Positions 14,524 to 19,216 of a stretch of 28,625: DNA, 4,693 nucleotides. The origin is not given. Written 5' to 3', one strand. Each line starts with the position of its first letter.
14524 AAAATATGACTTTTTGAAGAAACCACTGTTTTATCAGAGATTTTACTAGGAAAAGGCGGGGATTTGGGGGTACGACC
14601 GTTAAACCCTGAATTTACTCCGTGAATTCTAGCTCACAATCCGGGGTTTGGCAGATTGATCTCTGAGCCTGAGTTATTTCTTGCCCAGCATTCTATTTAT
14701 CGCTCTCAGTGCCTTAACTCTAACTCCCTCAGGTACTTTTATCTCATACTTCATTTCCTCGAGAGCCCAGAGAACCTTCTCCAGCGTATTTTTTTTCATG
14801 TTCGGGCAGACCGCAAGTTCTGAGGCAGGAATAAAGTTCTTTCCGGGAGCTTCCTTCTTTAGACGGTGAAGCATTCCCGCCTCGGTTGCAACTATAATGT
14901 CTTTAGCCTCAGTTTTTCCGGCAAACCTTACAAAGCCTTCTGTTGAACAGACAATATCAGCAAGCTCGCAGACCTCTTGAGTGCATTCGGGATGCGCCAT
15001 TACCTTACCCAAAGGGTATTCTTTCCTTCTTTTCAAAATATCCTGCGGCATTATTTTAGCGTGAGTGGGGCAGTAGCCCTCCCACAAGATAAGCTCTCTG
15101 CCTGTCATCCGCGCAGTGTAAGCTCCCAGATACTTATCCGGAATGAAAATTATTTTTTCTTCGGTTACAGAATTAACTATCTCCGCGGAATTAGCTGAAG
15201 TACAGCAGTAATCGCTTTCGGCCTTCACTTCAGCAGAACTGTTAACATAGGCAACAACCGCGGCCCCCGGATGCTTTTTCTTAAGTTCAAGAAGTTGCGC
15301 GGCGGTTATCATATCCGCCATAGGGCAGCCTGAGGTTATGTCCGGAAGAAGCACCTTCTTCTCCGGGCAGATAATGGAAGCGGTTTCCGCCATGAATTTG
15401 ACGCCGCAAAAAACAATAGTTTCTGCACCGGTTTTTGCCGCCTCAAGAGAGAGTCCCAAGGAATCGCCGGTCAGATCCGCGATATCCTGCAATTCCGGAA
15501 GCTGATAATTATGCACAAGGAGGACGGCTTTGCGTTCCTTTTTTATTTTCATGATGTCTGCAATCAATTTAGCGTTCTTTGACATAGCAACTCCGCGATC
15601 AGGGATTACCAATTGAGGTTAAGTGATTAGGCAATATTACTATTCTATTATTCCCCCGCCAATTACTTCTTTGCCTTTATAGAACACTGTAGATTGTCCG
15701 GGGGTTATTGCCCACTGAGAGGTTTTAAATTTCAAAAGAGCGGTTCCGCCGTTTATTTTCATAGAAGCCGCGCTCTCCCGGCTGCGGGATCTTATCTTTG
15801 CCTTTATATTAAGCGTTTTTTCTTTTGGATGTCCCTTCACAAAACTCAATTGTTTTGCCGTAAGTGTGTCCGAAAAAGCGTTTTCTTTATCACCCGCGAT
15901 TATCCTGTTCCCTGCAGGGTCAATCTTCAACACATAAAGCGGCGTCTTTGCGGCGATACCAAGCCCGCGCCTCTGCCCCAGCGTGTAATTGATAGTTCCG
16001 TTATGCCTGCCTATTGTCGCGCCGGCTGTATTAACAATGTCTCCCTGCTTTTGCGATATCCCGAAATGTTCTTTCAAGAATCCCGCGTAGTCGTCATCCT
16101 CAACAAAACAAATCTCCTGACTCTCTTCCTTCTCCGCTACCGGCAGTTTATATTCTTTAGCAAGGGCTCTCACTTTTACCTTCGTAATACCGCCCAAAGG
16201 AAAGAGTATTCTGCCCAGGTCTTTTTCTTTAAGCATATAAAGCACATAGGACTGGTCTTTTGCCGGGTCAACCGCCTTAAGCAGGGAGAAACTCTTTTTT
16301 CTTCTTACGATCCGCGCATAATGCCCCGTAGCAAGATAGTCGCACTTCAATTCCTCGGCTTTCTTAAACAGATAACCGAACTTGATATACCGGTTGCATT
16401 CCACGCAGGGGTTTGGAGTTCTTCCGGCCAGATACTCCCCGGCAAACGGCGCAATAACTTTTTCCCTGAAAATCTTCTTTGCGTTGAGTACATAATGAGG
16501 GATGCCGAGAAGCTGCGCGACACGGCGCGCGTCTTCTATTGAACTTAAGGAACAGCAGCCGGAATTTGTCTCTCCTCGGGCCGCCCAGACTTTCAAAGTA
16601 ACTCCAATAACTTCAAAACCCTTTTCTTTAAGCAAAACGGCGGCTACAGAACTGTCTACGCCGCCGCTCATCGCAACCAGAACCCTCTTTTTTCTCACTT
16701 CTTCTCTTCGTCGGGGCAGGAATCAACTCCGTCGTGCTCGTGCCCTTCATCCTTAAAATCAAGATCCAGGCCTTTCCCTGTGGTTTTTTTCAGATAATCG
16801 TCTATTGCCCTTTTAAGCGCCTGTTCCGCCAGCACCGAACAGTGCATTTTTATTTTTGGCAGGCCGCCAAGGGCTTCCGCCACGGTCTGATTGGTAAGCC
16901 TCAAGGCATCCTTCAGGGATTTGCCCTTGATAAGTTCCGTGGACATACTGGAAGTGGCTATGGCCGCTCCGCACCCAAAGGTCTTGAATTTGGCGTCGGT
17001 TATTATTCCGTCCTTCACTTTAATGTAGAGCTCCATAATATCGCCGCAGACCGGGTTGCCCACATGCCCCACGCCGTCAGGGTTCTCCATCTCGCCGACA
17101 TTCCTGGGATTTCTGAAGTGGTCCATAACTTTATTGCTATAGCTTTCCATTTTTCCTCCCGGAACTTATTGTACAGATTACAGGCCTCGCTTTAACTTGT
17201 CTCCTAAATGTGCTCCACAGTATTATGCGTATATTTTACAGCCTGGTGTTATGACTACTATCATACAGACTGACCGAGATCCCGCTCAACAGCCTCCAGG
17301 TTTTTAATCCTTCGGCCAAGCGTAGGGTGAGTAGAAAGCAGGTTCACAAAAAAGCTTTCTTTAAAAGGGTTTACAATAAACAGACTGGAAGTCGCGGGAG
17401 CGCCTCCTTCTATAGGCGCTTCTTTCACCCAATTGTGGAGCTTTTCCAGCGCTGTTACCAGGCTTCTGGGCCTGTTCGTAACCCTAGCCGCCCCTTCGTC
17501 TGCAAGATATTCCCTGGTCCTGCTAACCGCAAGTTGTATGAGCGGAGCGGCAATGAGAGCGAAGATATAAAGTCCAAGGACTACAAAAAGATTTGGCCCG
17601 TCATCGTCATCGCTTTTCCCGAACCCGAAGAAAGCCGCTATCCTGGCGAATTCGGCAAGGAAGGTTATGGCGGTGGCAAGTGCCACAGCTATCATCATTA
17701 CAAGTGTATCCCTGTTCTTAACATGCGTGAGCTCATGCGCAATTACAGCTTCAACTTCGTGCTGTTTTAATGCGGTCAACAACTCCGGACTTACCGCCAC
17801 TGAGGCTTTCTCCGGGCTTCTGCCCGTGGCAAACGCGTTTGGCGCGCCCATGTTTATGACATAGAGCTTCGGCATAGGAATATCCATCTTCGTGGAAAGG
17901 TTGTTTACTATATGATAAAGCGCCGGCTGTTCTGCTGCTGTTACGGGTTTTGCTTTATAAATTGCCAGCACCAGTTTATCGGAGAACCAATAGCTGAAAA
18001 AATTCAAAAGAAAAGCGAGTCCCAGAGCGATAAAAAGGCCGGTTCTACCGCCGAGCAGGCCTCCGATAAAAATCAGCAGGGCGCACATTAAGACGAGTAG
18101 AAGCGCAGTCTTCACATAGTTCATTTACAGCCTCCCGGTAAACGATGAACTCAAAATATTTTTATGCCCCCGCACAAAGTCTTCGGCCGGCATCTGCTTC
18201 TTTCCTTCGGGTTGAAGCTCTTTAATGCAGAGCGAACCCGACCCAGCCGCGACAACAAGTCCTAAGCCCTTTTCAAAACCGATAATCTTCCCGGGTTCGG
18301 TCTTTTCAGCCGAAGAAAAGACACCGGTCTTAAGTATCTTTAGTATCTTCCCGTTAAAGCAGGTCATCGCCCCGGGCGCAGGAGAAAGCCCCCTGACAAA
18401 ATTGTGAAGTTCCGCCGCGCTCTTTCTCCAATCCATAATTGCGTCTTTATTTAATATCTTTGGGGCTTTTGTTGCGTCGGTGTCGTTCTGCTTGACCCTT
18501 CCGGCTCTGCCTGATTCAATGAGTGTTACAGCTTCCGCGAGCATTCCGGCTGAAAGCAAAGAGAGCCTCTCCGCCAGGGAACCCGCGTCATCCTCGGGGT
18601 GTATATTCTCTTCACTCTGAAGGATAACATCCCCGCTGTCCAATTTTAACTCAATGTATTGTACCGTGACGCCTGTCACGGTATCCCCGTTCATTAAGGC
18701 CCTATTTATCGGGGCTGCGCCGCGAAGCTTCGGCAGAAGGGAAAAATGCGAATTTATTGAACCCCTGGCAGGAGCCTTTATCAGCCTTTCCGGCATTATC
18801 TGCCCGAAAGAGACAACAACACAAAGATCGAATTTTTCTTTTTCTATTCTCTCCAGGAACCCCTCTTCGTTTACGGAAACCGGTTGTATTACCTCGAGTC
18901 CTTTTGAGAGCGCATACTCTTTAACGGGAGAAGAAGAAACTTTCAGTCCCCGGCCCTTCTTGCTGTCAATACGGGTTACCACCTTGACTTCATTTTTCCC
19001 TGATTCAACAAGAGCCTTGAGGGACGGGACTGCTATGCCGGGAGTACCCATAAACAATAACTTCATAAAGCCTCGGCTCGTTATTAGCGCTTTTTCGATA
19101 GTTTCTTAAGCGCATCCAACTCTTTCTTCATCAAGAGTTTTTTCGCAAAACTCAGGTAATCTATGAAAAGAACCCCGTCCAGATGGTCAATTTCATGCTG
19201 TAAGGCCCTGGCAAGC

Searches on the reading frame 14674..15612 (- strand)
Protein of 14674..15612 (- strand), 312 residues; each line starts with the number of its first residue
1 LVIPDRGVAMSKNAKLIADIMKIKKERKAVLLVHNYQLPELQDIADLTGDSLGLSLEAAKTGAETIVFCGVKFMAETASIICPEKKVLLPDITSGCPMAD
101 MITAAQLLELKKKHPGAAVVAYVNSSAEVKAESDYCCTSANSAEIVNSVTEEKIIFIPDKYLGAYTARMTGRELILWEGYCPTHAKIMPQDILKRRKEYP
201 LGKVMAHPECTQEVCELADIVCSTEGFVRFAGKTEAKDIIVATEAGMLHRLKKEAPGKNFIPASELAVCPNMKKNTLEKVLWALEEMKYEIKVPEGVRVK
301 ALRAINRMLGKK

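Call 5: search_protein_families(library=pfam, proteins=[window:14674-15612:-], max_evalue=0.01)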
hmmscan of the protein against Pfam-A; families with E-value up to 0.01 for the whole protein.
window:14674-15612:- (312 aa): 1 family
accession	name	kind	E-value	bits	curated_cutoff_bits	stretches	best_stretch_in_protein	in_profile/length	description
PF02445.21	NadA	-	8.8e-120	399.7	27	1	19-309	2-294/295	Quinolinate synthetase A protein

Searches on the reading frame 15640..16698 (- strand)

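Call 5: search_protein_families(library=pfam, proteins=[window:15640-16698:-], max_evalue=0.01)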
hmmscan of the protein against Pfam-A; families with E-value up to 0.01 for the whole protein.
window:15640-16698:- (352 aa): 9 families
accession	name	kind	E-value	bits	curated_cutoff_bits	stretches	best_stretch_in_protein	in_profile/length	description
PF03054.22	tRNA_Me_trans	-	1.1e-76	257.5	20.6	1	4-200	1-201/202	tRNA methyl transferase HUP domain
PF20258.4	tRNA_Me_trans_C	-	1.5e-18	67.3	20.6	1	276-351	1-77/77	Aminomethyltransferase beta-barrel domain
PF20259.3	tRNA_Me_trans_M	-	1.8e-18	66.3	27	1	207-269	3-65/66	tRNA methyl transferase PRC-barrel domain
PF02540.23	NAD_synthase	-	4e-05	23.3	21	1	4-77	19-85/242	NAD synthase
PF00764.25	Arginosuc_synth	-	0.00015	22.3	27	1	5-81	1-69/162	Arginosuccinate synthase N-terminal HUP domain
PF02568.20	ThiI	-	0.00031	20.8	20.5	1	4-37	4-37/197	Thiamine biosynthesis protein (ThiI)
PF06508.19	QueC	-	0.00037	20.5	22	1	6-73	2-60/210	Queuosine biosynthesis protein QueC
PF24167.1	DUF7411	-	0.0006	19.9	28.7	1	6-80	3-65/194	Family of unknown function (DUF7411)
PF01171.26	ATP_bind_3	-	0.0035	17.5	27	0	6-190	2-166/182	PP-loop family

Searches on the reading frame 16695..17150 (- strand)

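Call 5: search_protein_families(library=pfam, proteins=[window:16695-17150:-], max_evalue=0.01)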
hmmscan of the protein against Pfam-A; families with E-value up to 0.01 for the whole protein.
window:16695-17150:- (151 aa): 1 family
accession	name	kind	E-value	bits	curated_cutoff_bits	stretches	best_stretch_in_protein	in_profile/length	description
PF01592.21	NifU_N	-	2e-50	170.6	22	1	4-124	2-125/127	NifU-like N terminal domain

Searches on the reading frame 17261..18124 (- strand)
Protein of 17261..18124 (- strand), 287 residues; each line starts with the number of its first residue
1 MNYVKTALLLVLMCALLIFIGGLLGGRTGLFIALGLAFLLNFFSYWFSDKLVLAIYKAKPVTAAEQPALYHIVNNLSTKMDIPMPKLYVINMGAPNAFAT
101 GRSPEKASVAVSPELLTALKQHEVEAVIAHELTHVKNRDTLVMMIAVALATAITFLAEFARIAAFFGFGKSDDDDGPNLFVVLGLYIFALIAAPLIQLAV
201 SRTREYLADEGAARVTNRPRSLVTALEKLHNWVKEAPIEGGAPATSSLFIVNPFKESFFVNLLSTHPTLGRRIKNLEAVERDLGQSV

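Call 5: search_protein_families(library=pfam, proteins=[window:17261-18124:-], max_evalue=0.01)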
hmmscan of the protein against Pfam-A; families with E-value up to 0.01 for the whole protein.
window:17261-18124:- (287 aa): 3 families
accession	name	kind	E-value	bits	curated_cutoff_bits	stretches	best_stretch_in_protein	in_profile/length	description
PF01435.24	Peptidase_M48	-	5.7e-35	121.3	20.3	1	64-278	2-184/186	Peptidase family M48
PF05569.17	Peptidase_M56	-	1e-05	25.3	31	1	106-150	175-219/296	BlaR1 peptidase M56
PF10263.15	SprT-like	-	0.0044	17.3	25.6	1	104-135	41-72/108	SprT-like family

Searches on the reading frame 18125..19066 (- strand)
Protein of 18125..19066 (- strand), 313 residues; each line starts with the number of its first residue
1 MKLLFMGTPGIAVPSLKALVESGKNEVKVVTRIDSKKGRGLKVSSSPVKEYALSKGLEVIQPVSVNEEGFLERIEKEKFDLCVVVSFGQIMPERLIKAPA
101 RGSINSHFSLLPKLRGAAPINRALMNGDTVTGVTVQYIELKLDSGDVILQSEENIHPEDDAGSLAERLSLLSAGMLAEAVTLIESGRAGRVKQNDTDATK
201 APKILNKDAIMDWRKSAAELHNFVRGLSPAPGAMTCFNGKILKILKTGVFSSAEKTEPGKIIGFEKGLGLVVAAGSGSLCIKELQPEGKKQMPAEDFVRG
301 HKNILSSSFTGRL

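Call 5: search_protein_families(library=pfam, proteins=[window:18125-19066:-], max_evalue=0.01)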
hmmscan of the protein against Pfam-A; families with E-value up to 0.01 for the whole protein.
window:18125-19066:- (313 aa): 2 families
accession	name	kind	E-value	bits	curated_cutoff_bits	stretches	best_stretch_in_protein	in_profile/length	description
PF00551.24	Formyl_trans_N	-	1.1e-34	120.2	26.1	1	2-178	2-179/181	Formyl transferase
PF02911.23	Formyl_trans_C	-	1.5e-27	96.2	21.1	1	204-301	2-99/100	Formyl transferase, C-terminal domain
